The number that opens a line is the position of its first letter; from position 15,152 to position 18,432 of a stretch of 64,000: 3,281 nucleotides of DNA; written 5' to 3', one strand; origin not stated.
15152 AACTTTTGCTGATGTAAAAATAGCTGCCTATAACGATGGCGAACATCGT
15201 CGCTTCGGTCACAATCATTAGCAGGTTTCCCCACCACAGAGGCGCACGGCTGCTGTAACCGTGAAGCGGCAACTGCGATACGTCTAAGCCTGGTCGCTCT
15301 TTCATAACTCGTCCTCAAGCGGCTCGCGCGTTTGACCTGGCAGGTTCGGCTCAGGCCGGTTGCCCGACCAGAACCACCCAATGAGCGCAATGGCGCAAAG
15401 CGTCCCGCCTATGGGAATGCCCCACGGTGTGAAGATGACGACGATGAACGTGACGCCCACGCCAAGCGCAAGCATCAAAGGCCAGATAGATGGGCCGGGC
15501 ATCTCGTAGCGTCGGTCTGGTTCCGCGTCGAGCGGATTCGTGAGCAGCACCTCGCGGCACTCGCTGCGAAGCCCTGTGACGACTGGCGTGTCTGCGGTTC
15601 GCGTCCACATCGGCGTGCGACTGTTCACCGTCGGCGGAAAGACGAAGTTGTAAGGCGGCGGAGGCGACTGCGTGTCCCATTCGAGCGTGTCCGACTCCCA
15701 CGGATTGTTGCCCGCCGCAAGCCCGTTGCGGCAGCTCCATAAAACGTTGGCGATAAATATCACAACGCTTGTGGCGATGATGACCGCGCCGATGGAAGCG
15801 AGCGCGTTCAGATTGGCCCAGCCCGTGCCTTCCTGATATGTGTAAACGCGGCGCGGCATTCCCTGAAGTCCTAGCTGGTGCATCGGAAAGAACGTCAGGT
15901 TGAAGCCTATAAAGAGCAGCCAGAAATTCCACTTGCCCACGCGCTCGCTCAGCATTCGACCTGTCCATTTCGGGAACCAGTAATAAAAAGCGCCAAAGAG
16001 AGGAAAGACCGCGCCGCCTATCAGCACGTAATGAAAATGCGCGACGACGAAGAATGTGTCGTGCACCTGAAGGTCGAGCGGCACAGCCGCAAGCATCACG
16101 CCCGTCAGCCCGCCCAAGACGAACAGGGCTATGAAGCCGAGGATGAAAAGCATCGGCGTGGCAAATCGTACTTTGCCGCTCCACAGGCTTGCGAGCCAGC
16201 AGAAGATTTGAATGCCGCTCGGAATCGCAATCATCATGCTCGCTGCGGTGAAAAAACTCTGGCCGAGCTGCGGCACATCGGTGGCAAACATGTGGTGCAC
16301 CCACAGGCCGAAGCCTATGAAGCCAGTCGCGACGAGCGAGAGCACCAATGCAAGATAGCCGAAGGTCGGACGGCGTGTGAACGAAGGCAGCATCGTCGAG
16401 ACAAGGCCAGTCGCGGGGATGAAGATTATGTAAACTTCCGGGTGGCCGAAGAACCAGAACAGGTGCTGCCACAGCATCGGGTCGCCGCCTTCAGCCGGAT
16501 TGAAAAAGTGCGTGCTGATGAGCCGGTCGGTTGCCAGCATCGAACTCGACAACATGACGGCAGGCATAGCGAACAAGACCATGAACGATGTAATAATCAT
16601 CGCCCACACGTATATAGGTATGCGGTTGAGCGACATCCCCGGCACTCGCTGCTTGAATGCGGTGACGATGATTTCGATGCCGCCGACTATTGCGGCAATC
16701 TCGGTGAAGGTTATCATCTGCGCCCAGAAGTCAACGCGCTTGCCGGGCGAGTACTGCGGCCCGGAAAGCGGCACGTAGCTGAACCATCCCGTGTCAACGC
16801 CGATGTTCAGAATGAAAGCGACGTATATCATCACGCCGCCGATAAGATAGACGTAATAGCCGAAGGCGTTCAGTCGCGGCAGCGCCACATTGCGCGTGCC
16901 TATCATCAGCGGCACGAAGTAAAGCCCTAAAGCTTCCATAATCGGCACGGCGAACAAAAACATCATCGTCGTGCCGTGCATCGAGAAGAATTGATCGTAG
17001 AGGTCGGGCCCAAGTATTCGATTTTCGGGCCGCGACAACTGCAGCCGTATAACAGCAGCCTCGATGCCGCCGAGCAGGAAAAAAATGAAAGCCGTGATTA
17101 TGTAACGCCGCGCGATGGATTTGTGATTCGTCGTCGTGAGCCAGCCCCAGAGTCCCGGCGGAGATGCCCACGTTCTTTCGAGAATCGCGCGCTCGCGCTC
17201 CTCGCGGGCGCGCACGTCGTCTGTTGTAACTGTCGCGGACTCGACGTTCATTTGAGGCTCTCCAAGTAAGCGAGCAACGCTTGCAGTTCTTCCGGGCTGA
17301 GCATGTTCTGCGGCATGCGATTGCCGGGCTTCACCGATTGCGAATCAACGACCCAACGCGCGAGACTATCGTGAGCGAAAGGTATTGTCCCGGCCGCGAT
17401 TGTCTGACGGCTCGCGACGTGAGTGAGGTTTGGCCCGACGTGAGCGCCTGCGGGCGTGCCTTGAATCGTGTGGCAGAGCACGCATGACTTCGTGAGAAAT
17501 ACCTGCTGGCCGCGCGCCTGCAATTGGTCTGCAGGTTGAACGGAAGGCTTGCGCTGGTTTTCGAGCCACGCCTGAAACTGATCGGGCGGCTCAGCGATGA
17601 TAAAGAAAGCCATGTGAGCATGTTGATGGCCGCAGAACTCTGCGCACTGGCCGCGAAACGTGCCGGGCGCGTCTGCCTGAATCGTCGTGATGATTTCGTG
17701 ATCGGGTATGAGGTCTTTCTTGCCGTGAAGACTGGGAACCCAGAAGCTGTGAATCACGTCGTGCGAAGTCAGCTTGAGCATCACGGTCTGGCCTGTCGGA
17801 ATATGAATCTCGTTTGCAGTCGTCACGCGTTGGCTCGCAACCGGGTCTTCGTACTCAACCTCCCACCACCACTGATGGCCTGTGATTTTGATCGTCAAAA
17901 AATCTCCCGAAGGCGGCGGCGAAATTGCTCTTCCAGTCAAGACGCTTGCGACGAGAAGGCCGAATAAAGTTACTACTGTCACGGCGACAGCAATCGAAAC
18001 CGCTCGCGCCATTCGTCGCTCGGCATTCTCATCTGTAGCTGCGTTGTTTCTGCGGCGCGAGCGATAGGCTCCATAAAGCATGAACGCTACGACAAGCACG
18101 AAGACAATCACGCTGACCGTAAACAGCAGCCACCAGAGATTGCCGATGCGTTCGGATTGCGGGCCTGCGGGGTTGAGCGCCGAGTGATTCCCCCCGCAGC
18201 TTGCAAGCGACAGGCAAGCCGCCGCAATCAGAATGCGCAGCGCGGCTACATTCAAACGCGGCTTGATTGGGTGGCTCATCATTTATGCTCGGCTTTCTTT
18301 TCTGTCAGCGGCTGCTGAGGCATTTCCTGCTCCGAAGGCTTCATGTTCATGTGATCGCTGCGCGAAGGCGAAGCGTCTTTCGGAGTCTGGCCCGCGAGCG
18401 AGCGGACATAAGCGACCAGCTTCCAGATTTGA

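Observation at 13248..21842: Contiguous same-strand block: XoxF-XoxJ + cytochrome c + caa3 oxidase (II-I-III-IV?-CtaG)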

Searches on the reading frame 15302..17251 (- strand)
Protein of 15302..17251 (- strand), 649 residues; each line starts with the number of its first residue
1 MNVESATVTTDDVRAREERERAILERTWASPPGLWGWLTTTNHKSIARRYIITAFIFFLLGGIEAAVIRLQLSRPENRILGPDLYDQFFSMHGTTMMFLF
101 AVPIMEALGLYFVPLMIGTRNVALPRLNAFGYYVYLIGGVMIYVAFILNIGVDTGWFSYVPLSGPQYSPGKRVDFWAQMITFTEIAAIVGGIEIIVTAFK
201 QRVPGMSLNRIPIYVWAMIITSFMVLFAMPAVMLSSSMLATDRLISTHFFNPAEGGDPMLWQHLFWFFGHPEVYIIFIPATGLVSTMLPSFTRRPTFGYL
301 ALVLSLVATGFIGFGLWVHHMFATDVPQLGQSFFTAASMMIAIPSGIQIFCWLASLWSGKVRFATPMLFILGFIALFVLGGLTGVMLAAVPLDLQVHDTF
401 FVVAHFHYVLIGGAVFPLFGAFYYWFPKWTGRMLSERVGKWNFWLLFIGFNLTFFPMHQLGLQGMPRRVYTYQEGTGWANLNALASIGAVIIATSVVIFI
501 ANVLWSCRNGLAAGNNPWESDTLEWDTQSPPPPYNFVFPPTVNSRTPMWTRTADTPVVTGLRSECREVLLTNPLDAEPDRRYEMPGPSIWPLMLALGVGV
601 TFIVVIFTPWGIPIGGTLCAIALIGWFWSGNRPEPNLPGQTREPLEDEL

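Call 3: search_protein_families(library=pfam, proteins=[window:15302-17251:-])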
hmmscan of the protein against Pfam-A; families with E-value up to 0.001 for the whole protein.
window:15302-17251:- (649 aa): 2 families
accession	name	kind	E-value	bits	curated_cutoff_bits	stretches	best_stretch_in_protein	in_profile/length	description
PF00115.25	COX1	-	1.6e-153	512.1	34.8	1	46-491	2-436/436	Cytochrome C and Quinol oxidase polypeptide I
PF12270.13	Cyt_c_ox_IV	-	0.00065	20.2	26.9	1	587-628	83-124/132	Cytochrome c oxidase subunit IV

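Call 4: search_protein_families(library=ncbifam, proteins=[window:15302-17251:-])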
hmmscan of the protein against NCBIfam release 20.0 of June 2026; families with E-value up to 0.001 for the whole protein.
window:15302-17251:- (649 aa): 8 families
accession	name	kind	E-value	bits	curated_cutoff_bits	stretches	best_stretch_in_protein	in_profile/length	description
TIGR02891.1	CtaD_CoxA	equivalog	3.2e-216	718.8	670.75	1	37-541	1-503/504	cytochrome c oxidase subunit I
NF050116.1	cyt_aa3_Actin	exception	1.7e-169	565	880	1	37-549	2-514/522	aa3-type cytochrome oxidase subunit I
TIGR02882.1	QoxB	equivalog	2.7e-161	538.2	1015.5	1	36-610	43-604/643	cytochrome aa3 quinol oxidase subunit I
TIGR02843.1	CyoB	equivalog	1.6e-144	482.9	1020.35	1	34-553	43-568/646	cytochrome o ubiquinol oxidase subunit I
NF011592.0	PRK15017.1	equivalog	5.1e-115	385.7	1271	1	35-550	45-566/663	cytochrome o ubiquinol oxidase subunit I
NF041075.1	quin_ox_SoxB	equivalog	1.5e-27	96.7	700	2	56-410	6-354/468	proton pump complex quinol oxidase subunit SoxB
TIGR00780.1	ccoN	equivalog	1.8e-09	37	583.15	1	44-465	5-407/474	cytochrome-c oxidase, cbb3-type subunit I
NF011053.0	PRK14485.1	subfamily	2.2e-06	26.2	1080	1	46-464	14-407/716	putative bifunctional cbb3-type cytochrome c oxidase subunit I/II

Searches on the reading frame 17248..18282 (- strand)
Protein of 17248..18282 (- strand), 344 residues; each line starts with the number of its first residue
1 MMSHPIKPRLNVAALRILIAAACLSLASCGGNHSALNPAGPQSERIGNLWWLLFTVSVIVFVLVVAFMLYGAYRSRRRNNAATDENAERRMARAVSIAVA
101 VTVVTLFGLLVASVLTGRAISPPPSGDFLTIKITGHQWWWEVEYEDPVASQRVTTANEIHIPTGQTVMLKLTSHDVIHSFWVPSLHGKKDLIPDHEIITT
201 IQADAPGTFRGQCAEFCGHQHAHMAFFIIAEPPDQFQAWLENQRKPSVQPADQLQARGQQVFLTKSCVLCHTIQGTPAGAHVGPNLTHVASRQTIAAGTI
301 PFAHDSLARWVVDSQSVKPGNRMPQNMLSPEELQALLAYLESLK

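Call 3: search_protein_families(library=pfam, proteins=[window:17248-18282:-])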
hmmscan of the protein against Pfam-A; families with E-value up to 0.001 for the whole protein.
window:17248-18282:- (344 aa): 5 families
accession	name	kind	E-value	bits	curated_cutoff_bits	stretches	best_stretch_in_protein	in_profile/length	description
PF00116.26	COX2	-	2.2e-19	70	22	1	129-228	1-117/120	Cytochrome C oxidase subunit II, periplasmic domain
PF00034.26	Cytochrom_C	-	1.7e-14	55.3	21.3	1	256-344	2-90/90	Cytochrome c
PF13442.11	Cytochrome_CBB3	-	9.8e-05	23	27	1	256-340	4-68/68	Cytochrome C oxidase, cbb3-type, subunit III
PF13473.12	Cupredoxin_1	-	0.00017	22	27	1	153-214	31-93/104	Cupredoxin-like domain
PF20479.3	TMEM128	-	0.00062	20.7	23.9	0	43-112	32-97/124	TMEM128 protein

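Call 4: search_protein_families(library=ncbifam, proteins=[window:17248-18282:-])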
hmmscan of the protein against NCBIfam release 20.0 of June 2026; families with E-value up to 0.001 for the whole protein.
window:17248-18282:- (344 aa): 11 families
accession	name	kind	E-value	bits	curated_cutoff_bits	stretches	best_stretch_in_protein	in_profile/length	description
TIGR02866.1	CoxB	equivalog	6e-52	176.1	147.7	1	39-241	2-202/202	cytochrome c oxidase subunit II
NF050117.1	aa3_CtaC_Actin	exception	6.3e-38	130.4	250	1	17-241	5-243/244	aa3-type cytochrome oxidase subunit II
TIGR01432.1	QOXA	equivalog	5.5e-24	84.7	240.95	1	24-242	7-225/227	cytochrome aa3 quinol oxidase subunit II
TIGR01433.1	CyoA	equivalog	4.8e-19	68.6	266.2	1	22-242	6-224/226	ubiquinol oxidase subunit II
NF007816.0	PRK10525.1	equivalog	3.2e-17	62.6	511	1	19-247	16-242/318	cytochrome o ubiquinol oxidase subunit II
TIGR04485.1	thiosulf_SoxX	equivalog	1.2e-08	35.6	61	1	266-342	4-77/78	sulfur oxidation c-type cytochrome SoxX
TIGR02603.1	CxxCH_TIGR02603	domain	5.6e-08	32.9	68.15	1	256-294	4-39/134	putative heme-binding domain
TIGR04246.1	nitrous_NosZ_Gp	equivalog_domain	9.9e-06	24.1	625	1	155-232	497-578/578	Sec-dependent nitrous-oxide reductase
NF040971.1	cytc_ExtS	equivalog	2.6e-05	23.6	100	1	242-340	159-262/262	selenite/tellurite reduction operon c-type cytochrome lipoprotein ExtS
NF045774.1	cytochro_C551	exception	9.8e-05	22.3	118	0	253-293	37-73/110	cytochrome c551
NF052248.1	SorU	equivalog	0.00076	19.7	100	0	258-290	1-36/72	SorU family sulfite dehydrogenase c-type cytochrome subunit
